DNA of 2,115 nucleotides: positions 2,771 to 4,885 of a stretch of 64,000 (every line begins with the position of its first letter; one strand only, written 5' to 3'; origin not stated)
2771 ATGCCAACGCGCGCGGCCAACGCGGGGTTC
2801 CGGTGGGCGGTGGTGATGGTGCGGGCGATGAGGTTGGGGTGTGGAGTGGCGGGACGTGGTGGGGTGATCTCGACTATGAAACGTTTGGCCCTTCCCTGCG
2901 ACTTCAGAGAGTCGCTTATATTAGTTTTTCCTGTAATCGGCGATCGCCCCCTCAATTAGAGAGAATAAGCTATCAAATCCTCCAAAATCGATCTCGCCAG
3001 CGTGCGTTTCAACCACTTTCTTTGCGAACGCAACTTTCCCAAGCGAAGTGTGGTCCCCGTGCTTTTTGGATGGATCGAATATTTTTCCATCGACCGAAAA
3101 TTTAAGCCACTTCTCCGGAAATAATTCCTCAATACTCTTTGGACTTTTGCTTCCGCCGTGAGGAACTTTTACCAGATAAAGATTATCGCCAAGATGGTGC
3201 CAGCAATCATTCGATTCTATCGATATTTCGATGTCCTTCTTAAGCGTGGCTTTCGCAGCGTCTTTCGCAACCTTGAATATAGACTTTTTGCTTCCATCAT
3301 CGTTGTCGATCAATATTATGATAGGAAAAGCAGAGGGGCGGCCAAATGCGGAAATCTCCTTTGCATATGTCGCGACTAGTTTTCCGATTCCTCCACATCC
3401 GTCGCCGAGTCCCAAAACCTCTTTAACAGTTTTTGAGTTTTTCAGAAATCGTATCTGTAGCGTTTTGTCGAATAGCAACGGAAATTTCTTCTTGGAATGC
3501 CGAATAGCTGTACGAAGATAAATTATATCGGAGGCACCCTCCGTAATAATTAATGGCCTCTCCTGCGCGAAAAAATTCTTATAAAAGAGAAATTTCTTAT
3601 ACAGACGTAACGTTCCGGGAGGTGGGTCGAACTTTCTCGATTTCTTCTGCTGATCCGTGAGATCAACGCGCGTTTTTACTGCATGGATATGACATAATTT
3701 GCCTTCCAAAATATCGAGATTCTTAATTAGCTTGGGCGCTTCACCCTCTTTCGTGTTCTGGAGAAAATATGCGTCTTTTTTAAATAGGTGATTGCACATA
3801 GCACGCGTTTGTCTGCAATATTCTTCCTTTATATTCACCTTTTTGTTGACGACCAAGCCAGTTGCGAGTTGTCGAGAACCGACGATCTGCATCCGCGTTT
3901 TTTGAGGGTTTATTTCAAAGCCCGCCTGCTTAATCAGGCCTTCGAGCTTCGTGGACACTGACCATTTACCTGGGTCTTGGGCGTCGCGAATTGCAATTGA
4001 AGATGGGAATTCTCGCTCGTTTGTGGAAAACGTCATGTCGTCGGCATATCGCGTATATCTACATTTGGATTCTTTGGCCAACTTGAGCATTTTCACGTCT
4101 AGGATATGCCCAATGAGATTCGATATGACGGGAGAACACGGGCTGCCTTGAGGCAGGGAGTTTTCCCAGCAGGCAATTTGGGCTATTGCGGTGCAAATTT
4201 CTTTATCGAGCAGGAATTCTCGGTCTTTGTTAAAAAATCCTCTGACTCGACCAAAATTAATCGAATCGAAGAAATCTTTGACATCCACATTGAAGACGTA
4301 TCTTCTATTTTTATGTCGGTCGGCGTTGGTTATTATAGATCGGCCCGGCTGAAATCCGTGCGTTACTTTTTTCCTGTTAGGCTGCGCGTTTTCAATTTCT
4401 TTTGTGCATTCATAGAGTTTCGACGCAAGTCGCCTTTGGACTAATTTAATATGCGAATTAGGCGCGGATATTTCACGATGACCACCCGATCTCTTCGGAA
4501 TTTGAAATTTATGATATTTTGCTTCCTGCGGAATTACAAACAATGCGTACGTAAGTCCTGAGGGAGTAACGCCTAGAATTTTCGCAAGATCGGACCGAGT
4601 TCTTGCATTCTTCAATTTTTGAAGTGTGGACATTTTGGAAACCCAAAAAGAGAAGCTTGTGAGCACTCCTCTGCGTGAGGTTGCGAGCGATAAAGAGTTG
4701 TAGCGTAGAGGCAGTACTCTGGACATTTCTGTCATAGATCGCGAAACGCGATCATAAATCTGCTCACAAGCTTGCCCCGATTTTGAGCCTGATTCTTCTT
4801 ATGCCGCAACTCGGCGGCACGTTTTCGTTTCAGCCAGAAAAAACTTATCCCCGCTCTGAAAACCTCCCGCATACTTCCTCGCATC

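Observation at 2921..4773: Compact retron: RT fused to a TOPRIM nuclease domain (Ec67/Retron-Eco2-like) in an alphaproteobacterial core region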

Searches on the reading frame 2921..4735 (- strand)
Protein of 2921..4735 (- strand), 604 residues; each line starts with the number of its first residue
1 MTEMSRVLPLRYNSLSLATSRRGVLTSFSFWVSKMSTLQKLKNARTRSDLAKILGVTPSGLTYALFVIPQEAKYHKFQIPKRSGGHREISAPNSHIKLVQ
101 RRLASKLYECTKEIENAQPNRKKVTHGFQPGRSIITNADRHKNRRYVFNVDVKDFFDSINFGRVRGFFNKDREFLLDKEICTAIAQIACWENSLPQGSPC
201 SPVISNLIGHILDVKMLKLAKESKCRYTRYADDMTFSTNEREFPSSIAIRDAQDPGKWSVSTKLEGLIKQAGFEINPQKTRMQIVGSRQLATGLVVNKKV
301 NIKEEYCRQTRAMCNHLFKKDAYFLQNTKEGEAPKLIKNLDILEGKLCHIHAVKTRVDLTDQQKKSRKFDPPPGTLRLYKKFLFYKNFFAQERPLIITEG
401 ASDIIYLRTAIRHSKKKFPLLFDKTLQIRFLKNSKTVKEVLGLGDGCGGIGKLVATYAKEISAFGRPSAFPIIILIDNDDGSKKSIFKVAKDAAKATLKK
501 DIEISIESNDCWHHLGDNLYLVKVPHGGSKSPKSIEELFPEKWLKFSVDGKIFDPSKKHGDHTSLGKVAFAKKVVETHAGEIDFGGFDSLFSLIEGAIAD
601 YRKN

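Call 3: search_protein_families(library=pfam, proteins=[window:2921-4735:-], max_evalue=1)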
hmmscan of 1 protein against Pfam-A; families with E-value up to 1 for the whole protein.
window:2921-4735:- (604 aa): 1 family
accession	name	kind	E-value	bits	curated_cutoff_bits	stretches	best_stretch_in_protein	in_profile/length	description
PF00078.32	RVT_1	-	1.1e-22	81.2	29.6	1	79-283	1-192/205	Reverse transcriptase (RNA-dependent DNA polymerase)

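Call 4: search_protein_families(library=padloc, proteins=[window:2921-4735:-], max_evalue=0.01)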
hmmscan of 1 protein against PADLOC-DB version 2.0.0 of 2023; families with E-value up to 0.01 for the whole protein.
window:2921-4735:- (604 aa): 69 families (the best 25 are shown)
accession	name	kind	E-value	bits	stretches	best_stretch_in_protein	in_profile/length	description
PDLC02966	RT-Toprim_I-C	-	3.1e-212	704.1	1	33-603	4-553/568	single gene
PDLC02963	RT-Toprim_I-C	-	2e-209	694.8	1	35-603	1-550/552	single gene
PDLC02964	RT-Toprim_I-C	-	9.5e-156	517.7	1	40-602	2-553/554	single gene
PDLC02967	RT-Toprim_I-C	-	9.4e-154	511.2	1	40-601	2-548/549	single gene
PDLC02961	RT-TIR_XII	-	1.4e-106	355.3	1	37-504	7-422/475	single gene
PDLC02962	RT-TIR_XII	-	2.8e-104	347.6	1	37-601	7-475/478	single gene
PDLC02959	RT-Protease_XI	-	3e-99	331.3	1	39-358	3-308/510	single gene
PDLC02960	RT-Protease_XI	-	1.6e-98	328.9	1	40-358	2-305/506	single gene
PDLC02965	RT-Toprim_I-C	-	6.5e-97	323.6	1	49-599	3-526/529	single gene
PDLC02968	RT-Toprim_I-C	-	1.2e-96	322.7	1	49-599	3-526/529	single gene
PDLC02956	RT_XIII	-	6.9e-68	227.8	2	187-354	265-409/469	-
PDLC02946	RT_III-A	-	9.4e-62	207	1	48-313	38-275/330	-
PDLC02943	RT_III-A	-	5.2e-58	194.5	1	47-360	25-308/322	-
PDLC02940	RT_II-A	-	2.9e-57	192.4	1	33-319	173-433/477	-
PDLC02942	RT_III-A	-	6.6e-57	191.1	1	47-355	45-322/341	-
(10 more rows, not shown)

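Call 5: search_protein_families(library=ncbifam, proteins=[window:2921-4735:-], max_evalue=0.01)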
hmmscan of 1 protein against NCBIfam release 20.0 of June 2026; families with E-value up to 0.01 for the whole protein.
window:2921-4735:- (604 aa): 6 families
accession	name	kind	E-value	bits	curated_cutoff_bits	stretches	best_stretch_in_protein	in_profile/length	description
NF038237.1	retron_Ec67_fus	exception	7.7e-205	681.6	450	1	38-601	1-572/572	retron Ec67 family RNA-directed DNA polymerase/endonuclease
NF042941.1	Retron_TIR_antiphage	equivalog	3.5e-90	303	600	1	48-356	3-307/464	TIR domain-containing anti-phage reverse transcriptase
NF038233.2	retron_St85_RT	exception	2e-57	194.7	235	1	50-325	3-258/289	retron St85 family RNA-directed DNA polymerase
TIGR04416.1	group_II_RT_mat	equivalog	1.2e-17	64.1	300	1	73-286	52-255/353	group II intron reverse transcriptase/maturase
NF041746.1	Drt2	equivalog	3.5e-09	36.3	390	1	192-281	222-297/416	antiviral reverse transcriptase Drt2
NF041747.1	Drt3a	equivalog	8.1e-09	35.3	200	1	84-282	60-237/412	antiviral reverse transcriptase Drt3a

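Call 11: search_solved_structures(query=window:2921-4633:-, max_evalue=0.001, show_alignments=1)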
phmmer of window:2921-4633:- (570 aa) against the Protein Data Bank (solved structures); distinct sequences matched with E-value up to 0.001: 20.
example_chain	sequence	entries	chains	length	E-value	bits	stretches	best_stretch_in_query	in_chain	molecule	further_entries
9lm3_A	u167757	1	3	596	1.2e-98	333.9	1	2-563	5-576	Retron Ec67 protein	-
9i2f_C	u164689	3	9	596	1.2e-98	333.9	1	2-563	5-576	Retron Ec67 protein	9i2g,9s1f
7v9u_A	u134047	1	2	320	5.1e-23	84.3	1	90-286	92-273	RNA-directed DNA polymerase from retron EC86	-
7v9x_A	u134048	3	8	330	5.6e-23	84.2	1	90-286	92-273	RNA-directed DNA polymerase from retron EC86 | Retron Ec86 reverse transcriptase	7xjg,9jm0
8qbk_A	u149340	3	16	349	6.4e-23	84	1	90-286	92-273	Retron Ec86 reverse transcriptase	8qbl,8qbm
36ht_A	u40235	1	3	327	1.1e-22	83.2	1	17-210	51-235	Retron-Kva2 Reverse Transcriptase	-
9e8z_H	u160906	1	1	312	9e-17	63.7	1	39-209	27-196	Retron Ec83 reverse transcriptase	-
22et_A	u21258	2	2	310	1.5e-16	63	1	25-290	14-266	Retron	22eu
9l7p_E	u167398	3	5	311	5.2e-15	57.9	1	17-287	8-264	Retron St85 family RNA-directed DNA polymerase | Retron I-A Ec78 reverse transcriptase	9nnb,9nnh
9kjx_A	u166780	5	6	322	5.3e-15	57.8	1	16-287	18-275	RNA-directed DNA polymerase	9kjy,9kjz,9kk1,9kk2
9vhe_A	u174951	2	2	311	1.3e-14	56.5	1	16-211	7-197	Retron Ec78 reverse transcriptase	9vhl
9n69_E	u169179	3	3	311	6.7e-14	54.2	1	27-209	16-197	RNA-directed DNA polymerase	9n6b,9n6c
8bgj_A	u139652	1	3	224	3.3e-09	38.7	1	103-209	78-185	RNA-directed DNA polymerase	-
6ar1_A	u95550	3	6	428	1.5e-08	36.5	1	38-202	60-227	GsI-IIC RT | Trt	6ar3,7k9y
5hhj_A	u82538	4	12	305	1.1e-06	30.5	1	41-203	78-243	Retron-type reverse transcriptase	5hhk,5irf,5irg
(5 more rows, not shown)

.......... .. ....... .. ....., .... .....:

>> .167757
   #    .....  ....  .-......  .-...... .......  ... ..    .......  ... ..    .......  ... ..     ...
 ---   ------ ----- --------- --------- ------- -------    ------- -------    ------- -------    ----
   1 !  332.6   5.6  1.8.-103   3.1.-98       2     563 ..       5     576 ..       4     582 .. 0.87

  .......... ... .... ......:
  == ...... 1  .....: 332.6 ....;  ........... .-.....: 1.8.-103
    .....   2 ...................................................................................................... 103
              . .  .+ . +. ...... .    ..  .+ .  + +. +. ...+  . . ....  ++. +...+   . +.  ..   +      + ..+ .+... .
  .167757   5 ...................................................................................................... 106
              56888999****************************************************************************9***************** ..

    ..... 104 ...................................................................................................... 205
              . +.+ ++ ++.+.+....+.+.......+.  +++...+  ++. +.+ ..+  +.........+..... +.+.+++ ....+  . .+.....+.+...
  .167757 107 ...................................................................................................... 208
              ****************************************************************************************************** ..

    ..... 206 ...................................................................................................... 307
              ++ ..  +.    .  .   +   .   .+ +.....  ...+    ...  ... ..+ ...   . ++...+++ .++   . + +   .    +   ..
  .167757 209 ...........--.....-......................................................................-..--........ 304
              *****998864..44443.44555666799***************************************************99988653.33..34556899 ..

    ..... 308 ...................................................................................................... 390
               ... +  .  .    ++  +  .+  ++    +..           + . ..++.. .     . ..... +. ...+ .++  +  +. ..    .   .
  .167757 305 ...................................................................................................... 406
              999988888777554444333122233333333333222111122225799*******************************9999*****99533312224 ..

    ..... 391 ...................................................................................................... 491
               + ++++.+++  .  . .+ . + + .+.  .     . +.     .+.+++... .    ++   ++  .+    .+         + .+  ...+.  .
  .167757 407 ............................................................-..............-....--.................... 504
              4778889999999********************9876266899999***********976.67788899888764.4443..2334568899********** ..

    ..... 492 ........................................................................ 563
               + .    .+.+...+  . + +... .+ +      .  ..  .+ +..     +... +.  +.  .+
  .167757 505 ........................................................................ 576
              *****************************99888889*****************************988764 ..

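Call 14: find_homologous_proteins(query=window:2921-4633:-, max_evalue=1e-20)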
Query window:2921-4633:- (570 aa): 5326 proteins with E <= 1e-20 among 8000 candidates; the best 120 are listed.
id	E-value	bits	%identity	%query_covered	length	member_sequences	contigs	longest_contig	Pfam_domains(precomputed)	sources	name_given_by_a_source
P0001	0.0e+0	1303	100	100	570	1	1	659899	PF00078.33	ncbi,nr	ncbi:MAG: retron Ec67 family RNA-directed DNA polymerase/endonuclease [Proteobacteria bacterium]|nr:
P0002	3.9e-216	737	56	99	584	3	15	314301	PF00078.33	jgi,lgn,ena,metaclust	metaclust:\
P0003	1.5e-197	675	55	96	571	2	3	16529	PF00078.33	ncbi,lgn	-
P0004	9.5e-183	627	49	99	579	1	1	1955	PF00078.33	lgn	-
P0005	1.5e-175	603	49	100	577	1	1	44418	PF00078.33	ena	-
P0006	2.4e-169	582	49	100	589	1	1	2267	PF00078.33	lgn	-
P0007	4.9e-168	578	49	100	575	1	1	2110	PF00078.33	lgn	-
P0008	1.6e-165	570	49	100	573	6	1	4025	PF00078.33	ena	-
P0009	1.8e-165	569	48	99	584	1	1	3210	PF00078.33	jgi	jgi:RNA-directed DNA polymerase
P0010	1.8e-165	569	48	99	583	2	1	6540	PF00078.33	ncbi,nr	ncbi:MAG: retron Ec67 family RNA-directed DNA polymerase/endonuclease [Rhodobacteraceae bacterium]|n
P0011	2.1e-165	569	49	100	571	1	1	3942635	PF00078.33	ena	-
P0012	3.0e-165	569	49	98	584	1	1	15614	PF00078.33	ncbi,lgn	-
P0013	3.8e-165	568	49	99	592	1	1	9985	PF00078.33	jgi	jgi:RNA-directed DNA polymerase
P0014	4.3e-165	568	49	99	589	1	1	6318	PF00078.33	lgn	-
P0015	7.6e-165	567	48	100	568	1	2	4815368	PF00078.33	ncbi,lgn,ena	-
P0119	1.2e-158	547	48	99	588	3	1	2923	PF00078.33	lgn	-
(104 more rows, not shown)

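Call 27: find_encoding_contigs(protein=P0001, flank=10000, max_places=3)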
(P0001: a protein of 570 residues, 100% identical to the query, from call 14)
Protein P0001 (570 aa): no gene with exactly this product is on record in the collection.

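Call 28: find_related_loci(query=A1, collection=genome_contigs, flank=6000)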
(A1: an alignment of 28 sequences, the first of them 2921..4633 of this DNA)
Query A1 (570 aa) in genome_contigs; peptide patterns used: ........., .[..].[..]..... (x = any residue, [..] = any of these).
599 stretches matched a pattern (row limit reached: there are more); 580 encode a relative of the query (tblastn E <= 1e-3); the best 80 are kept; 80 distinct loci.
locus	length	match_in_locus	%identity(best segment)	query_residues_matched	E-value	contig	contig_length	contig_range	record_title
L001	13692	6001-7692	48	1-567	6e-171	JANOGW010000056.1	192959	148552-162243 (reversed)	MAG: Pseudorhodobacter sp. isolate SOY_64_metabat_107 SOY_64_k141_1141371, whole genome shotgun sequence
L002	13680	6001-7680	47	1-569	2e-170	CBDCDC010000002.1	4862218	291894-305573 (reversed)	MAG: Candidatus Latescibacterota bacterium isolate a5674b02-4162-4bfe-8498-4cf7be1abab7 genome assembly, contig: contig_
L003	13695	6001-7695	48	1-567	2e-168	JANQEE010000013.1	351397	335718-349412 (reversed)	MAG: Minwuiaceae bacterium isolate PL23a_bin.115 k99_2577910, whole genome shotgun sequence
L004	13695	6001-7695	49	1-567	1e-167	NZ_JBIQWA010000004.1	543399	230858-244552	Marivita sp. S0852 scaffold4, whole genome shotgun sequence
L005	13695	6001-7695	48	1-567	5e-166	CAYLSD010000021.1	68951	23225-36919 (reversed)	MAG TPA_asm: uncultured Fuscovulum sp. isolate SRP344714_co1_257 genome assembly, contig: NODE_881_length_68951_cov_32.3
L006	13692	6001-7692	47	4-564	1e-164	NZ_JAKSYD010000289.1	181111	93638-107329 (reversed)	Methylobacterium sp. E-065 k141_1798, whole genome shotgun sequence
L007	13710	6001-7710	47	1-569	9e-163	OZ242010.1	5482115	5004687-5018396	MAG: Candidatus Latescibacterota bacterium isolate 318c57a3-5c92-4b38-acc3-b9680ed3e2d2 genome assembly, chromosome: 1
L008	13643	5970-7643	45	1-568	1e-162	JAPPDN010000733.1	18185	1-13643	MAG: Candidatus Poribacteria bacterium isolate IRC4_bin_27 NODE_1900_length_18185_cov_6.0604, whole genome shotgun seque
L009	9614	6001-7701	46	1-567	2e-162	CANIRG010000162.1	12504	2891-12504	MAG: Rhodospirillales bacterium isolate RH-15aug16-120 genome assembly, contig: RH-15aug16-C11277, whole genome shotgun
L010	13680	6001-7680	47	1-564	3e-161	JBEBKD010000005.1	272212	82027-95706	MAG: Lysobacteraceae bacterium isolate TF_15 NODE_6_length_272212_cov_48.161554, whole genome shotgun sequence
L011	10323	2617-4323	47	1-567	1e-161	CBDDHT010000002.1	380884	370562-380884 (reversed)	MAG: Methyloligellaceae bacterium isolate c3c507ba-ec01-4e02-bce8-0f298382d81c genome assembly, contig: contig_2, whole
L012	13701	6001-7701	47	1-569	3e-161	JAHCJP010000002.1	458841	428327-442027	MAG: Maricaulaceae bacterium isolate TGS_PRO3 PRO3_2, whole genome shotgun sequence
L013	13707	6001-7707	47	1-564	6e-161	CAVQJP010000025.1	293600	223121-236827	MAG: uncultured Alphaproteobacteria bacterium isolate MFD10064.bin.1.16 genome assembly, contig: contig_4377, whole geno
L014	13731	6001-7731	44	1-567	9e-161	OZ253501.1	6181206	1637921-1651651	MAG: Candidatus Latescibacterota bacterium isolate f485d00f-16df-4488-a4d1-ddfd292eb512 genome assembly, chromosome: 1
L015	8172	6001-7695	47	1-567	1e-160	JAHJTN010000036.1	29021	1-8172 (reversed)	MAG: Bacteroidetes bacterium isolate OS_PC_MetaG.mb.54 OS_PC_MetaG.mb.54_k141_395073, whole genome shotgun sequence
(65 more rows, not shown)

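Call 60: predict_structure(alignment_id=A1)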
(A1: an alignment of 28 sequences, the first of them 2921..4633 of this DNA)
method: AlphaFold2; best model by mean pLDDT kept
length: 570 residues; sequences in the alignment: 28
mean_pLDDT: 88.5   pTM: 0.56
mean pLDDT of the five models: 88.5, 87.9, 87.0, 86.6, 86.3
residues with pLDDT >= 90: 367; 70-90: 170; 50-70: 20; < 50: 13
segments of 3 or more residues with pLDDT < 50: 252-264
pLDDT, mean of each block of 10 residues (from residue 1): 92 96 95 93 86 91 96 92 79 65 75 90 93 94 97 95 91 89 93 89 89 88 88 93 85 42 55 91 92 73 91 90 83 83 93 94 93 95 89 88 82 84 92 92 91 92 90 93 95 90 95 94 89 95 96 97 94
secondary structure, 60 per line:
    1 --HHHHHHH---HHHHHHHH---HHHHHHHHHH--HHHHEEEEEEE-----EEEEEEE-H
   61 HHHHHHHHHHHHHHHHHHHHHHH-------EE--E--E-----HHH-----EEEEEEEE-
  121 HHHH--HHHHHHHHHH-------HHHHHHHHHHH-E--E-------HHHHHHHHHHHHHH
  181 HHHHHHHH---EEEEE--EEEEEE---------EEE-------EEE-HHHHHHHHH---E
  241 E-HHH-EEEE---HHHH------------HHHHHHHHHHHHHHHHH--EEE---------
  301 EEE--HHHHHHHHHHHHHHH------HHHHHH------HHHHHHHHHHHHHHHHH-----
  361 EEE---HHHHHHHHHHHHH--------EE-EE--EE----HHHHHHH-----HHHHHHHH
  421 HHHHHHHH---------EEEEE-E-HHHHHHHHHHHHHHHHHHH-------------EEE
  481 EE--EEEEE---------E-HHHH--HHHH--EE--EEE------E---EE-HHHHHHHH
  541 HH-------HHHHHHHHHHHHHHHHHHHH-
elements in order: H3-9 H13-20 H24-33 H36-39 E40-46 E52-58 H60-83 E112-119 H121-124 H127-136 H144-154 H167-188 E192-196 E199-204 E214-216 E224-226 H228-236 E247-250 H254-257 H270-286 E289-291 E301-303 H306-320 H327-332 H339-355 E361-363 H367-379 H401-407 H413-428 E438-442 H446-464 E478-482 E485-489 H501-504 H507-510 E517-519 H533-542 H550-569
